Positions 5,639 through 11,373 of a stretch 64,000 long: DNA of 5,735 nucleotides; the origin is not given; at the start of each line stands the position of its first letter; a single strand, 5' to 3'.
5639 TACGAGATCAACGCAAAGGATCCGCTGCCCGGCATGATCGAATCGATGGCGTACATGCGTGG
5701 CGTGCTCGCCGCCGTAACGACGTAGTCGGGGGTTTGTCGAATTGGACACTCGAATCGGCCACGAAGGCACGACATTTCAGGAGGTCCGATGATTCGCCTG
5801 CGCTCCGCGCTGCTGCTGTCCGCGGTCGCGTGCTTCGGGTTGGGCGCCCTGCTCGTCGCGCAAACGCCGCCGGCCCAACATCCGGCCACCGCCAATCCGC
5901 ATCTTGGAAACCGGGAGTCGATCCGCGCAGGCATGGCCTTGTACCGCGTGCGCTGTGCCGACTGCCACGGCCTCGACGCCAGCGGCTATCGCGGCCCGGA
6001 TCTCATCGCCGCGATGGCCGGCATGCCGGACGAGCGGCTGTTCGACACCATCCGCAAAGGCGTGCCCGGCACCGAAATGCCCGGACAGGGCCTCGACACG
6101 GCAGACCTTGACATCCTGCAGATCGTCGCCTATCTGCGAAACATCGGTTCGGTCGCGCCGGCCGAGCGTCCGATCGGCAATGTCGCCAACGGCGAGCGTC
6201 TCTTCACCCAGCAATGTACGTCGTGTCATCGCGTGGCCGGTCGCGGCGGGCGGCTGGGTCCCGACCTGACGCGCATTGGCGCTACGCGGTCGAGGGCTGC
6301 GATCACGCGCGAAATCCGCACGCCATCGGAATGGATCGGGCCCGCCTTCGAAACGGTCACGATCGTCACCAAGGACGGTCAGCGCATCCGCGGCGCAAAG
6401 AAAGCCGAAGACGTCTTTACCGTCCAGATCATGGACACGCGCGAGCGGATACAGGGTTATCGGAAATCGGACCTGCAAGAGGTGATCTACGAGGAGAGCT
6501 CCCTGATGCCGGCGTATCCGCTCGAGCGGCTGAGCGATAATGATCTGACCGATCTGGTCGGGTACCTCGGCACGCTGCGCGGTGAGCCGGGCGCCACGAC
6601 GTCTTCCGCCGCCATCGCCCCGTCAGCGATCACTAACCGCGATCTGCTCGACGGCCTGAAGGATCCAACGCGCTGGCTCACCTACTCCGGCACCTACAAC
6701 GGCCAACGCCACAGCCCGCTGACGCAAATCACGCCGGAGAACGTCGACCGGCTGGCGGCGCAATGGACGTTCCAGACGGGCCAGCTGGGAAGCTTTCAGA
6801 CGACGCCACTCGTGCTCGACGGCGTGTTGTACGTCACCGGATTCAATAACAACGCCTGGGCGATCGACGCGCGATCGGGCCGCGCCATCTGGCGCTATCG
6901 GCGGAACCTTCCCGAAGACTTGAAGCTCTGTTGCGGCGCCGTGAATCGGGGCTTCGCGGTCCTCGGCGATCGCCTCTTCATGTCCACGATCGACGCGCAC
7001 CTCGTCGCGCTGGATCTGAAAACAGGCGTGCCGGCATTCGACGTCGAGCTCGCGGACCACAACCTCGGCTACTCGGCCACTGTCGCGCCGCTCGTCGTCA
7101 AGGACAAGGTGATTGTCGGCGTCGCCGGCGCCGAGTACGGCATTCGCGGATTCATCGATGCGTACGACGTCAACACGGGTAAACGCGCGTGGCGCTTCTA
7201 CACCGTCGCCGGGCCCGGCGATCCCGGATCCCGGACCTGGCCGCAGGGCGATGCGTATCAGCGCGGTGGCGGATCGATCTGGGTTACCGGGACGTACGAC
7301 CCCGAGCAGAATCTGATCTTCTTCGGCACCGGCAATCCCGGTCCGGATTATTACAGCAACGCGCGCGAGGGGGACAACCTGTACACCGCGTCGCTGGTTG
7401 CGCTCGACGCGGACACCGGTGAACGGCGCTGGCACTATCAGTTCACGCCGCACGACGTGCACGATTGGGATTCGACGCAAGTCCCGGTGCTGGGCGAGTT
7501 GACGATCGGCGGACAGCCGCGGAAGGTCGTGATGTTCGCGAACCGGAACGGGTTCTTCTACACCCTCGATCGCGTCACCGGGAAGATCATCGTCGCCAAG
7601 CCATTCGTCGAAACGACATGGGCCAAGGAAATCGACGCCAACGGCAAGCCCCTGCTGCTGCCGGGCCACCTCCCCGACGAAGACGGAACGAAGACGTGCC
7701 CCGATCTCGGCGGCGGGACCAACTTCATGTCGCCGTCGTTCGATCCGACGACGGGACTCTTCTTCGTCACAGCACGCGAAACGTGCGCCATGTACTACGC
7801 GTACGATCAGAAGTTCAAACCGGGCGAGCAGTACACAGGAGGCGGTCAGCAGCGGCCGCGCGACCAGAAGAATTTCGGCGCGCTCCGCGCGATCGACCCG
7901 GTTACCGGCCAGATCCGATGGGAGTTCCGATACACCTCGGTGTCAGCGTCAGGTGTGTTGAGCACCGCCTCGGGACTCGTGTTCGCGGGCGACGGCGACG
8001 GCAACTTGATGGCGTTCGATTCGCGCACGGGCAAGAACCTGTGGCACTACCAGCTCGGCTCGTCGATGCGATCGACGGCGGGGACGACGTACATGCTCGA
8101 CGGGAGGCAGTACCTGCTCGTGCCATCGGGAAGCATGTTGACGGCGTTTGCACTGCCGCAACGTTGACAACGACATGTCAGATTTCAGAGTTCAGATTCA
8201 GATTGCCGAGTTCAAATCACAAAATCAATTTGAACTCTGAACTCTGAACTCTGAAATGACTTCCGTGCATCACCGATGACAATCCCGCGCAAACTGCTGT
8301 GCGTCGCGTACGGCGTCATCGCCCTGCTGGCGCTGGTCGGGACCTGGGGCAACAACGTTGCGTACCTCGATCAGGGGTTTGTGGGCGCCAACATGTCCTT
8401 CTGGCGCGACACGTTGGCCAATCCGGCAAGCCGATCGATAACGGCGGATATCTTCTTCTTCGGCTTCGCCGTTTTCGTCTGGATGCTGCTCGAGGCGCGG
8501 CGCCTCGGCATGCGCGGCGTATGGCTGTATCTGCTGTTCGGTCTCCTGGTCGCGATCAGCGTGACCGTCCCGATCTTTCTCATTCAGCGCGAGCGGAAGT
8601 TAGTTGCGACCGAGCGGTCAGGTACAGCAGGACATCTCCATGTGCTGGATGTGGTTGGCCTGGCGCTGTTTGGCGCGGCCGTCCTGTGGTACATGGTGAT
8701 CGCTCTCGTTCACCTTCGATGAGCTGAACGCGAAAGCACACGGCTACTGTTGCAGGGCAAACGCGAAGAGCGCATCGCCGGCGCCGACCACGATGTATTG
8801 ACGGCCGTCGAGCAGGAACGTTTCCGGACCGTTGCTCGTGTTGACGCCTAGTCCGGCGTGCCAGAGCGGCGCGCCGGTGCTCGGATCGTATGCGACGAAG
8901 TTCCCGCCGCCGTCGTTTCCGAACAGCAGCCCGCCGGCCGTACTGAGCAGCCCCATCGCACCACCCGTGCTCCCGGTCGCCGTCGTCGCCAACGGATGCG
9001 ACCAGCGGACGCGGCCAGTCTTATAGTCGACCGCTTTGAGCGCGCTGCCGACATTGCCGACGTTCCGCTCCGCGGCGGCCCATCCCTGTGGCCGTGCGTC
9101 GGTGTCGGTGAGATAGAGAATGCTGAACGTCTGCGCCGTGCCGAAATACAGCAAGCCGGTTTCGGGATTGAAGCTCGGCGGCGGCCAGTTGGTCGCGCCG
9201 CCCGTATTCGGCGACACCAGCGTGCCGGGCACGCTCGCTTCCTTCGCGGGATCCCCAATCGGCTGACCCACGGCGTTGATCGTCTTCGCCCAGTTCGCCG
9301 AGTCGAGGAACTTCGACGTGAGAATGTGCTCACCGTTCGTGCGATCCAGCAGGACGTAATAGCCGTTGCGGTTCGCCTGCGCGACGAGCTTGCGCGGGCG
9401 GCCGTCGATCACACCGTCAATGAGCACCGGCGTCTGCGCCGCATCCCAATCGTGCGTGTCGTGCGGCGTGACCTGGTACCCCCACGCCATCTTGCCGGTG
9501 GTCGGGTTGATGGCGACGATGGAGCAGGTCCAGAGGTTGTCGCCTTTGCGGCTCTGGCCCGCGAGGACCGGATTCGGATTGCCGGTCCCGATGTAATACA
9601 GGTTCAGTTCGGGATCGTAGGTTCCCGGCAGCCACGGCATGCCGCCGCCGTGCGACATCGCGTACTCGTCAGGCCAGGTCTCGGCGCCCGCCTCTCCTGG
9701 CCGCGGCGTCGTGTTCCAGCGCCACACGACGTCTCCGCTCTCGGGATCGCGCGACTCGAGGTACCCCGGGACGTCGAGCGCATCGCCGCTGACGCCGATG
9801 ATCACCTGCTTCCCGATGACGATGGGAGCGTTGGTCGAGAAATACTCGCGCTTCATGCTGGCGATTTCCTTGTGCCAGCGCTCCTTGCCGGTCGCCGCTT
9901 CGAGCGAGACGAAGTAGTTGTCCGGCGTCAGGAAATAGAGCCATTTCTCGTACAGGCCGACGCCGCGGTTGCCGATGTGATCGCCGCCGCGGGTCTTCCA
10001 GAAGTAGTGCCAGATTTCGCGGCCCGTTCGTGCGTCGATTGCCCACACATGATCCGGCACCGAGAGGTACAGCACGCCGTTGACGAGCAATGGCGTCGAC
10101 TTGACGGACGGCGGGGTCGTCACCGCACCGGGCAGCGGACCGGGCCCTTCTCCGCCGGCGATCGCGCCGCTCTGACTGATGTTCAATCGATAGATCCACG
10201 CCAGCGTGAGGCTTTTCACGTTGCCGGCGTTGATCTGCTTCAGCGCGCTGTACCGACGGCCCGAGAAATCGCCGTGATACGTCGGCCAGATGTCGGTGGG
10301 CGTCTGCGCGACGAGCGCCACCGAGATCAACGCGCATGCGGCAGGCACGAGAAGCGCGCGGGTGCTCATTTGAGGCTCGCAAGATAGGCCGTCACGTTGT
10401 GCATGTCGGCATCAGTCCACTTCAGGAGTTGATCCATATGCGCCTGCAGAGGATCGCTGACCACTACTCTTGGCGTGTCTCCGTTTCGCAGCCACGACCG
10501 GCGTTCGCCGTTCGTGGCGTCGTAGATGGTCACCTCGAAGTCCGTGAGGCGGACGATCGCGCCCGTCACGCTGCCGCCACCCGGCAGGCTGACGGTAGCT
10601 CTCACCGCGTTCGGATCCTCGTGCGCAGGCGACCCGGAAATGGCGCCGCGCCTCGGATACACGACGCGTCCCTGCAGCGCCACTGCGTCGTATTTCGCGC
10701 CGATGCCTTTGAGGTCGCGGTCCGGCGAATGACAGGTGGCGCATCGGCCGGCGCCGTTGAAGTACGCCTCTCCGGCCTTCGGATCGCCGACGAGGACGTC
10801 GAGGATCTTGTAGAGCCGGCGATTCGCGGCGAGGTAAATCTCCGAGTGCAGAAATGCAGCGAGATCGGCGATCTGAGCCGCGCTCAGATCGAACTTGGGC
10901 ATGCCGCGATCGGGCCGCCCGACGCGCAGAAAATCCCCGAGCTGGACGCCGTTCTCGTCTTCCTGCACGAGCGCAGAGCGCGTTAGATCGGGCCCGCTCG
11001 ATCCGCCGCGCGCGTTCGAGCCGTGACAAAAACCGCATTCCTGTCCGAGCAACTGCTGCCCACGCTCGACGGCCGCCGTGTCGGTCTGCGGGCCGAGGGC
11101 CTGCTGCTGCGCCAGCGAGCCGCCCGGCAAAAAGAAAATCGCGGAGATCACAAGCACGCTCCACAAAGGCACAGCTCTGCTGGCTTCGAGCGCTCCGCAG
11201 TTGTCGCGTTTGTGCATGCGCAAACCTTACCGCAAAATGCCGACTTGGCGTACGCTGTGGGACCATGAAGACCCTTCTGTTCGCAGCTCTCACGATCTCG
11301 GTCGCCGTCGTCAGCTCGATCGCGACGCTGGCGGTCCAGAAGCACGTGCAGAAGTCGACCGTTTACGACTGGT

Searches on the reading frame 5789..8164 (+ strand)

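Call 40: search_protein_families(library=pfam, proteins=[window:5789-8164:+], max_evalue=0.00001)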
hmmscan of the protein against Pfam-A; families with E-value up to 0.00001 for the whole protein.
window:5789-8164:+ (792 aa): 5 families
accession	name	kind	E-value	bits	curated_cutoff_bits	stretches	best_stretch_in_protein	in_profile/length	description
PF01011.28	PQQ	-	6.2e-94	316.2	26.7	2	296-602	1-336/595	Glucose/ethanol/alcohol dehydrogenase, beta-propeller domain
PF13360.13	PQQ_2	-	7e-28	98.3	27.6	3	697-775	3-77/233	Outer membrane protein assembly factor BamB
PF13442.11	Cytochrome_CBB3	-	1.1e-21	77.3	27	1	44-116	2-68/68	Cytochrome C oxidase, cbb3-type, subunit III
PF00034.26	Cytochrom_C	-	2.1e-16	61.5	21.3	1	132-173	1-43/90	Cytochrome c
PF13570.13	Beta-prop_ACSF4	-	7.3e-12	45.8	133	0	699-765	31-98/329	Beta-alanine-activating enzyme, beta-propeller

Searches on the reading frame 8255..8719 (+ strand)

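Call 41: search_protein_families(library=pfam, proteins=[window:8255-8719:+], max_evalue=0.00001)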
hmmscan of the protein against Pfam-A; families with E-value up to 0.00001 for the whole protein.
window:8255-8719:+ (155 aa): 1 family
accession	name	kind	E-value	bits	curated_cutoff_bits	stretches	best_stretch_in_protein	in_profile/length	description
PF11196.13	DUF2834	-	2.7e-21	76.1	22.9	1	19-114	2-96/96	Protein of unknown function DUF2834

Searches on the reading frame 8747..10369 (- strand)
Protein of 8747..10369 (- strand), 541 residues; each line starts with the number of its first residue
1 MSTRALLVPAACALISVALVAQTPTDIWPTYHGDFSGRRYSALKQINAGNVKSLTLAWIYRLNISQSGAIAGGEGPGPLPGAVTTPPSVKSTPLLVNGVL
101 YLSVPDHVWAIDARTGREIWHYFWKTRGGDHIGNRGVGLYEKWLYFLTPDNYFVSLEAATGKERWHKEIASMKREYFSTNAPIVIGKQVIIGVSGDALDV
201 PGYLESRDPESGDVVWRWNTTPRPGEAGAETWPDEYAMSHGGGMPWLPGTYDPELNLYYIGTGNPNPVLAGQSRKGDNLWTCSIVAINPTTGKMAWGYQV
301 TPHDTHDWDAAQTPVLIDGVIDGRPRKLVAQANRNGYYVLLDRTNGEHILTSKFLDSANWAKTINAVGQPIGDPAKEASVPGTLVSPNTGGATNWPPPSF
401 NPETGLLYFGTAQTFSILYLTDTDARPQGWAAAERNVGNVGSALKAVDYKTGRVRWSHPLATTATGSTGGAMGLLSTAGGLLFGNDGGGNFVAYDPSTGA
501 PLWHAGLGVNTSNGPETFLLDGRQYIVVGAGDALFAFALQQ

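Call 40: search_protein_families(library=pfam, proteins=[window:8747-10369:-], max_evalue=0.00001)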
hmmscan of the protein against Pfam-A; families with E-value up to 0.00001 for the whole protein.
window:8747-10369:- (541 aa): 2 families
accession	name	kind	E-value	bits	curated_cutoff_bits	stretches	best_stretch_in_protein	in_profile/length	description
PF01011.28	PQQ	-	4.3e-78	263.9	26.7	2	28-350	1-336/595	Glucose/ethanol/alcohol dehydrogenase, beta-propeller domain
PF13360.13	PQQ_2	-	1.5e-22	80.9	27.6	2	88-174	64-150/233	Outer membrane protein assembly factor BamB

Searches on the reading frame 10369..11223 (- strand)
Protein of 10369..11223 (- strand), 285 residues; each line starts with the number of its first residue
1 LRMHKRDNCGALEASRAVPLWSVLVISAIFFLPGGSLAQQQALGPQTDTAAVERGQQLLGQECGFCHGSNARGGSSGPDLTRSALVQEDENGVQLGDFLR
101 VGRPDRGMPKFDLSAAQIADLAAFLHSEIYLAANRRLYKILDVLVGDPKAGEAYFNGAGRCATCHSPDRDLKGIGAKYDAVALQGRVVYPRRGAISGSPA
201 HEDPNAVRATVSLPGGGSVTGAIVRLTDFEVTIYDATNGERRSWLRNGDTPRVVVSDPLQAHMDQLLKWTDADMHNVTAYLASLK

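Call 40: search_protein_families(library=pfam, proteins=[window:10369-11223:-], max_evalue=0.00001)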
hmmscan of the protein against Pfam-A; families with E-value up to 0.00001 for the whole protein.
window:10369-11223:- (285 aa): 2 families
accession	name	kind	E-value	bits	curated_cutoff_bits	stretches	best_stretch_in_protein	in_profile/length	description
PF00034.26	Cytochrom_C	-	3.5e-14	54.3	21.3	1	52-127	1-88/90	Cytochrome c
PF13442.11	Cytochrome_CBB3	-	5.9e-12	46.2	27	1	50-125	1-68/68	Cytochrome C oxidase, cbb3-type, subunit III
